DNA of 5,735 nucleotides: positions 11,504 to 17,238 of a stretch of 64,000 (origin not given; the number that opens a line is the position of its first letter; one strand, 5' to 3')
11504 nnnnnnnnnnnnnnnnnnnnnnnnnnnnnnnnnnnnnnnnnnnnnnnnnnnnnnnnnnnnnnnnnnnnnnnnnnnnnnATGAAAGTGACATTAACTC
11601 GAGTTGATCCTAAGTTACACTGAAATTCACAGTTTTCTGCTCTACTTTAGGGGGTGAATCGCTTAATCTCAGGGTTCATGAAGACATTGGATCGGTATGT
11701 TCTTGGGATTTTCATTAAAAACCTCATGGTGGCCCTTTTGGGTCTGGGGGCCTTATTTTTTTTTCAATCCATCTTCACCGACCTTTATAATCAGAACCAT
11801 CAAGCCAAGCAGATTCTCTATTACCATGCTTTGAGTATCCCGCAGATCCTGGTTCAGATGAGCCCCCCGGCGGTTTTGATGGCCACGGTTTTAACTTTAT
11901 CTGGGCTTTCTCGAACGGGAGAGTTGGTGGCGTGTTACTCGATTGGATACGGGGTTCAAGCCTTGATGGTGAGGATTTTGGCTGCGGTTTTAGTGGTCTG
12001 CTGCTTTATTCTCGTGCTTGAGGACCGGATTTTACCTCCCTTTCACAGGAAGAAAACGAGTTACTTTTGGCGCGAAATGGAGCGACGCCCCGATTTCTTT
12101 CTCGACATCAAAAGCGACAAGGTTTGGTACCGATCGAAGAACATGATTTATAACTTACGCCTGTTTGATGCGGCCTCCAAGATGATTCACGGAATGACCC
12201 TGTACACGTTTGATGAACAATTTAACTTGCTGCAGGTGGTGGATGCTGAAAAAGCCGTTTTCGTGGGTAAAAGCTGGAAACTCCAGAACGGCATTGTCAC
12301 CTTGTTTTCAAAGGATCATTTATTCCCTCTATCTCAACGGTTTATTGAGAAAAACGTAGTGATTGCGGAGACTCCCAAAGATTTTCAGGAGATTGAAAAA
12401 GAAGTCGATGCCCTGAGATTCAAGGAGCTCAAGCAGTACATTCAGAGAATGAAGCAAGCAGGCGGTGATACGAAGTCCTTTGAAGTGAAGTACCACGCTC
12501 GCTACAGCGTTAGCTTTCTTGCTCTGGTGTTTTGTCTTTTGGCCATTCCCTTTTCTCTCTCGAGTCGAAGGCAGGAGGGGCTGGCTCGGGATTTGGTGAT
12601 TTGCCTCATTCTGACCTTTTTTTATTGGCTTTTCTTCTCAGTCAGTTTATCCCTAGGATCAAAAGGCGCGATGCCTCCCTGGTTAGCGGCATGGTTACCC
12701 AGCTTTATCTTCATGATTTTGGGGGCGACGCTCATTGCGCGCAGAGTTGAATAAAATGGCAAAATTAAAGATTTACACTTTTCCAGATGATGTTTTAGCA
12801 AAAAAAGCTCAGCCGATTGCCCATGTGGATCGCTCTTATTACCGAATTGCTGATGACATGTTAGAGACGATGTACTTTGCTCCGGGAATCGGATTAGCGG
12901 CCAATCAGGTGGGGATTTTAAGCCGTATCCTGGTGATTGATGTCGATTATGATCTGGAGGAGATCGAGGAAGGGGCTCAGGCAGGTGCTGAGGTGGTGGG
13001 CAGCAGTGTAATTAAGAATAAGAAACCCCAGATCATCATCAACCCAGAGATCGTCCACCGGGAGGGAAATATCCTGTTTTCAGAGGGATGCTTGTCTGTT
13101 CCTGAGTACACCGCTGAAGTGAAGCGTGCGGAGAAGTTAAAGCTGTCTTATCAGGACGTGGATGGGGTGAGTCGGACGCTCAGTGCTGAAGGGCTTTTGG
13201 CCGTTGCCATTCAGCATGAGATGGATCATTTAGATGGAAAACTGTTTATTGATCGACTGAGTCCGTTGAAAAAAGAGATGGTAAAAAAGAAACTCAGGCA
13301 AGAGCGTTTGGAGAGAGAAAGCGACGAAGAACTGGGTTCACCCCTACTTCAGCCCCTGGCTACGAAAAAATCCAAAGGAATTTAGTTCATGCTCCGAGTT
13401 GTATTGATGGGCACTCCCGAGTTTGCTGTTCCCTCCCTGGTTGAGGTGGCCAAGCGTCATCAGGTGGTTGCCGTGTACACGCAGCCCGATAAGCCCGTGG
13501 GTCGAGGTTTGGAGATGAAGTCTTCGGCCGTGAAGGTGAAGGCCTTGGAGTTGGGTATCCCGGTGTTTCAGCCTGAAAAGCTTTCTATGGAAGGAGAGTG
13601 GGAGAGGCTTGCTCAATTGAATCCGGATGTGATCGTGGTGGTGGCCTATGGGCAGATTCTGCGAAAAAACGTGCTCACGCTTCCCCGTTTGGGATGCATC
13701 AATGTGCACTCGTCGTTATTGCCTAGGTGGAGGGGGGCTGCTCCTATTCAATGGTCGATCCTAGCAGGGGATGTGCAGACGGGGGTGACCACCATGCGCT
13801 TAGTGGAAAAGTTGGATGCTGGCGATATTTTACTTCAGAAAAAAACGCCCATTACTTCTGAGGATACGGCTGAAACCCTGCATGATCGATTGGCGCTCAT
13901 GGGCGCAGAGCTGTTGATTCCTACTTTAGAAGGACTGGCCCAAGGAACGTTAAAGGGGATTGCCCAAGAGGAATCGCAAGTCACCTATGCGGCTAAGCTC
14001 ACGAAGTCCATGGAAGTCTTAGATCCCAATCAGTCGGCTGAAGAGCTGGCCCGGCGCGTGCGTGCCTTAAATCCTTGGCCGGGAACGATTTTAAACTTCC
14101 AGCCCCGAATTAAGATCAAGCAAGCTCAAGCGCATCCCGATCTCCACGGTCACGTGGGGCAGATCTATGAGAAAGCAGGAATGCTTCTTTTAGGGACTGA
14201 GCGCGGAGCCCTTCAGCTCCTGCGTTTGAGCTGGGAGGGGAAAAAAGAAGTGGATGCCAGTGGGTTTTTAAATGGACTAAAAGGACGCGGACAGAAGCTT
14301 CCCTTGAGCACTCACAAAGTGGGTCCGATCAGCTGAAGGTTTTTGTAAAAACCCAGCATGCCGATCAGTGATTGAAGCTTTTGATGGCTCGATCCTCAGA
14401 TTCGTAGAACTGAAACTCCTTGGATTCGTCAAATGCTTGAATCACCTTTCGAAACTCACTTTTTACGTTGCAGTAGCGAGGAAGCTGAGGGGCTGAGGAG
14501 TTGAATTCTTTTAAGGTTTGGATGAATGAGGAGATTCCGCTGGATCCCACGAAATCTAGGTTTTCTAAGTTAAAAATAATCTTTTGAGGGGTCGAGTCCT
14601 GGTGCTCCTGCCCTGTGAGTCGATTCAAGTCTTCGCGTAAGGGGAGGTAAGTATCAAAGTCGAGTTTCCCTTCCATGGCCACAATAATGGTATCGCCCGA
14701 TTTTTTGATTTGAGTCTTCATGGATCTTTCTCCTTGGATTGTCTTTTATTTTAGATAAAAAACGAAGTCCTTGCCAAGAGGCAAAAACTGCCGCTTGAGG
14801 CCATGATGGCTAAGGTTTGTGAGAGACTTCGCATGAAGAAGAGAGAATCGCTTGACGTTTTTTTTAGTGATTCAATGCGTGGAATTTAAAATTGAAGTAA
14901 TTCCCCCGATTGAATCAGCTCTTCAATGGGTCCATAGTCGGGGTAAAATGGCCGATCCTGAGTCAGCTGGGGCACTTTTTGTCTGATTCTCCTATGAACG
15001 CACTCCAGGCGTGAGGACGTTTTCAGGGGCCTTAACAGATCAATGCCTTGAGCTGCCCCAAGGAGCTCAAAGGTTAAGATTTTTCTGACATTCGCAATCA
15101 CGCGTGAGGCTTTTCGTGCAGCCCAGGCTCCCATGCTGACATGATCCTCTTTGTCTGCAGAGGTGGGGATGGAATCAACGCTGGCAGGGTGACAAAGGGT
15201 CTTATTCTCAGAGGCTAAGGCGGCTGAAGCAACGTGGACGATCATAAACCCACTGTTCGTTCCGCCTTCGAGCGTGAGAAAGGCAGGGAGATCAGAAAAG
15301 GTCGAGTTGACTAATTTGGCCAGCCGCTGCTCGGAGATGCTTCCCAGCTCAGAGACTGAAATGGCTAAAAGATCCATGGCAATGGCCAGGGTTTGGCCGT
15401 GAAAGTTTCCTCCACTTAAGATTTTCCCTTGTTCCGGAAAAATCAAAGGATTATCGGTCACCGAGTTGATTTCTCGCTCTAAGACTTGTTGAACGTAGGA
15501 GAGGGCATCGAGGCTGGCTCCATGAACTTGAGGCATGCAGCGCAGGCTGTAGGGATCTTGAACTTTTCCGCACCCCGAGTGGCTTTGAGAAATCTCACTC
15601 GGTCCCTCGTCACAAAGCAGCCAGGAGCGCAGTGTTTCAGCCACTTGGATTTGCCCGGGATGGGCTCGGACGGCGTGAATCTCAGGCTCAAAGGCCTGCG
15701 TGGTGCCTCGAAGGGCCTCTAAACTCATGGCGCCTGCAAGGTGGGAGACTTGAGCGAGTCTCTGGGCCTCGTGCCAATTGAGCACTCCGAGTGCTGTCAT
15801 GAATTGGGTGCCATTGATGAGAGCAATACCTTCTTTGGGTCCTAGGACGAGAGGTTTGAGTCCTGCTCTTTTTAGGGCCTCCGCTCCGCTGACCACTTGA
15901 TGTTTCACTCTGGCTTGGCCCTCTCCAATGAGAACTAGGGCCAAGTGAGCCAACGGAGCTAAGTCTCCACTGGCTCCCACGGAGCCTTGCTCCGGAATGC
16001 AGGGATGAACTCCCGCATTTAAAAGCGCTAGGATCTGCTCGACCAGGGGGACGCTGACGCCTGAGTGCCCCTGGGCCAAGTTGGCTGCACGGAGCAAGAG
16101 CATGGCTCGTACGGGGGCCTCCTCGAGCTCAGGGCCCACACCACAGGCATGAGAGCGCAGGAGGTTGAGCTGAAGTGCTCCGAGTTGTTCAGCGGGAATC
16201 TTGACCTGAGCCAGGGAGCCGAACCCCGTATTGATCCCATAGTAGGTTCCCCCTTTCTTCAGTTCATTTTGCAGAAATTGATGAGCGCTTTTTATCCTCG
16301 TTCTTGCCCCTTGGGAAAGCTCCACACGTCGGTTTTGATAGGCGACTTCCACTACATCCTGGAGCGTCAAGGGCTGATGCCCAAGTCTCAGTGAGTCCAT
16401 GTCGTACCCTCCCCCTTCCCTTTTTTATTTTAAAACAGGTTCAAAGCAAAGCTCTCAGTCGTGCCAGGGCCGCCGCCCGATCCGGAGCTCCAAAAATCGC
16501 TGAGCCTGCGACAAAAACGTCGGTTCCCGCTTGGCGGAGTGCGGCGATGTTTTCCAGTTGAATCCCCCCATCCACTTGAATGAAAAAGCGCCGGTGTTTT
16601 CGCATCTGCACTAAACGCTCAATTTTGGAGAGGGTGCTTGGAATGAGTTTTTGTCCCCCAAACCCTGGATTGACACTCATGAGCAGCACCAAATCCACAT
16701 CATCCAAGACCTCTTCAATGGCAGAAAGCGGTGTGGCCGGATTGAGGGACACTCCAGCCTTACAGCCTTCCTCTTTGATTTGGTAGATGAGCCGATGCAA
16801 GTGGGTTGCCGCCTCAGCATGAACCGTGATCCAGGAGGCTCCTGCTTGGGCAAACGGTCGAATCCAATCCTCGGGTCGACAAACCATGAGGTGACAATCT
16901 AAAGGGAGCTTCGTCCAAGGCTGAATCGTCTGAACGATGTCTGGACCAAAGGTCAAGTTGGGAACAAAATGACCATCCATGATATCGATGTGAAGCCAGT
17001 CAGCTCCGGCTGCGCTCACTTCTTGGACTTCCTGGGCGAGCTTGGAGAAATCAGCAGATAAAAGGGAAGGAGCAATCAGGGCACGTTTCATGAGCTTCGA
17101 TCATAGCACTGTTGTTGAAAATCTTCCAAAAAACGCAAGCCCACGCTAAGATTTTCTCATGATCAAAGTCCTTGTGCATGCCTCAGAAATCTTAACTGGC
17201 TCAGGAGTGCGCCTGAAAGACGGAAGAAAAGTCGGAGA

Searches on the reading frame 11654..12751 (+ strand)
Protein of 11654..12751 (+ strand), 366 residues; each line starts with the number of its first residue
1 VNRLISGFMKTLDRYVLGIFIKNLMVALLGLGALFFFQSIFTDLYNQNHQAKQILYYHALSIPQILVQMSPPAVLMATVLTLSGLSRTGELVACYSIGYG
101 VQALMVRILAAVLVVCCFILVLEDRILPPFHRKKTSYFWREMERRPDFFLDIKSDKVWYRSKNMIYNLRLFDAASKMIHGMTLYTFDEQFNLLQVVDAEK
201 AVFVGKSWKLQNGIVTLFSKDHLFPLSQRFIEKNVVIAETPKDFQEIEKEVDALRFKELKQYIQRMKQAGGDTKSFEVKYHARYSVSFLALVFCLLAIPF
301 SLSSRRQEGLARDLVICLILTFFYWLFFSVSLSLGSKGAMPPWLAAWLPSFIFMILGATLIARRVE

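Call 49: search_protein_families(library=pfam, proteins=[window:11654-12751:+], max_evalue=0.001)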
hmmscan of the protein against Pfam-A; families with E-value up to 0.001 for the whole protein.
window:11654-12751:+ (366 aa): 1 family
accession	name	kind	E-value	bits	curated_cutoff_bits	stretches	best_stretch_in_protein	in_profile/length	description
PF03739.19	LptF_LptG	-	1.7e-76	258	27.9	1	14-363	1-353/353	Lipopolysaccharide export system permease LptF/LptG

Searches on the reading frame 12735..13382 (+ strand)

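Call 49: search_protein_families(library=pfam, proteins=[window:12735-13382:+], max_evalue=0.001)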
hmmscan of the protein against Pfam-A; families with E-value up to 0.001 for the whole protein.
window:12735-13382:+ (216 aa): 1 family
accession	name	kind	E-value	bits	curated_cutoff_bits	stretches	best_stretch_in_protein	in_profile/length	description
PF01327.26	Pep_deformylase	-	6.3e-48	162.7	22.8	1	11-180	2-155/156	Polypeptide deformylase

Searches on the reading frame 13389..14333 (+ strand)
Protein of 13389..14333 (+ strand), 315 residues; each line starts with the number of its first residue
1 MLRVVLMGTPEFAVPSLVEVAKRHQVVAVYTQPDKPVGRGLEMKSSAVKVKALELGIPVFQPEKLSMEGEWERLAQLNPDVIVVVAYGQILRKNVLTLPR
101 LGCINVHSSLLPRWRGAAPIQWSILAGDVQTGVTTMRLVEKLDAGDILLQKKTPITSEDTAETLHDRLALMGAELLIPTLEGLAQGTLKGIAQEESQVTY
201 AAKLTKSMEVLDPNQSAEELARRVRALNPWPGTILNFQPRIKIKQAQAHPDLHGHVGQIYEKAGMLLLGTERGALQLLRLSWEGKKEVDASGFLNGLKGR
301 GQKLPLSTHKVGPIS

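Call 49: search_protein_families(library=pfam, proteins=[window:13389-14333:+], max_evalue=0.001)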
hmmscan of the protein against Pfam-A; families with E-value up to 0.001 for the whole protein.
window:13389-14333:+ (315 aa): 2 families
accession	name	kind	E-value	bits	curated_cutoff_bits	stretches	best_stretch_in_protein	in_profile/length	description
PF00551.24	Formyl_trans_N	-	2.7e-43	148.2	26.1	1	4-177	3-178/181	Formyl transferase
PF02911.23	Formyl_trans_C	-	1.2e-15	57.9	21.1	1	203-297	1-99/100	Formyl transferase, C-terminal domain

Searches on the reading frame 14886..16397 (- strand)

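Call 49: search_protein_families(library=pfam, proteins=[window:14886-16397:-], max_evalue=0.001)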
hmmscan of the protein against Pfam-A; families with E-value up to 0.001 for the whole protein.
window:14886-16397:- (503 aa): 1 family
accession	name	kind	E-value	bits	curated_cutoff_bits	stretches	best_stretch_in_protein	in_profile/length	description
PF00221.24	Lyase_aromatic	-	3.8e-197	656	27.3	1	10-473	1-466/466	Aromatic amino acid lyase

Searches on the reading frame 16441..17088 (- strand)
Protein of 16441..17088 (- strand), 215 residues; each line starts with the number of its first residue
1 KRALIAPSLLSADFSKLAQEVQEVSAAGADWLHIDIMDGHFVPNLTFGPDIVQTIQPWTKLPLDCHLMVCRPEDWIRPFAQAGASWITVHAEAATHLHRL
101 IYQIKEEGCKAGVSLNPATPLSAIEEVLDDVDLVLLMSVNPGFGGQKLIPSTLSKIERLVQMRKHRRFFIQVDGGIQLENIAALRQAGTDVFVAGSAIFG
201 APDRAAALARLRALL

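Call 49: search_protein_families(library=pfam, proteins=[window:16441-17088:-], max_evalue=0.001)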
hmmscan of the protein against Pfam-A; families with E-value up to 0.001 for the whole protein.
window:16441-17088:- (215 aa): 3 families
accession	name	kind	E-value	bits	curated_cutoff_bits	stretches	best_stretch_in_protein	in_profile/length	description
PF00834.25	Ribul_P_3_epim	-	9.4e-83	276.9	21.1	1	5-199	2-198/198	Ribulose-phosphate 3 epimerase family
PF00215.30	OMPdecase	-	8.5e-05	23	27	1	143-210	150-220/221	Orotidine 5'-phosphate decarboxylase / HUMPS family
PF01729.25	QRPTase_C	-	9.9e-05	22.6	23.1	1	154-201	112-161/169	Quinolinate phosphoribosyl transferase, C-terminal domain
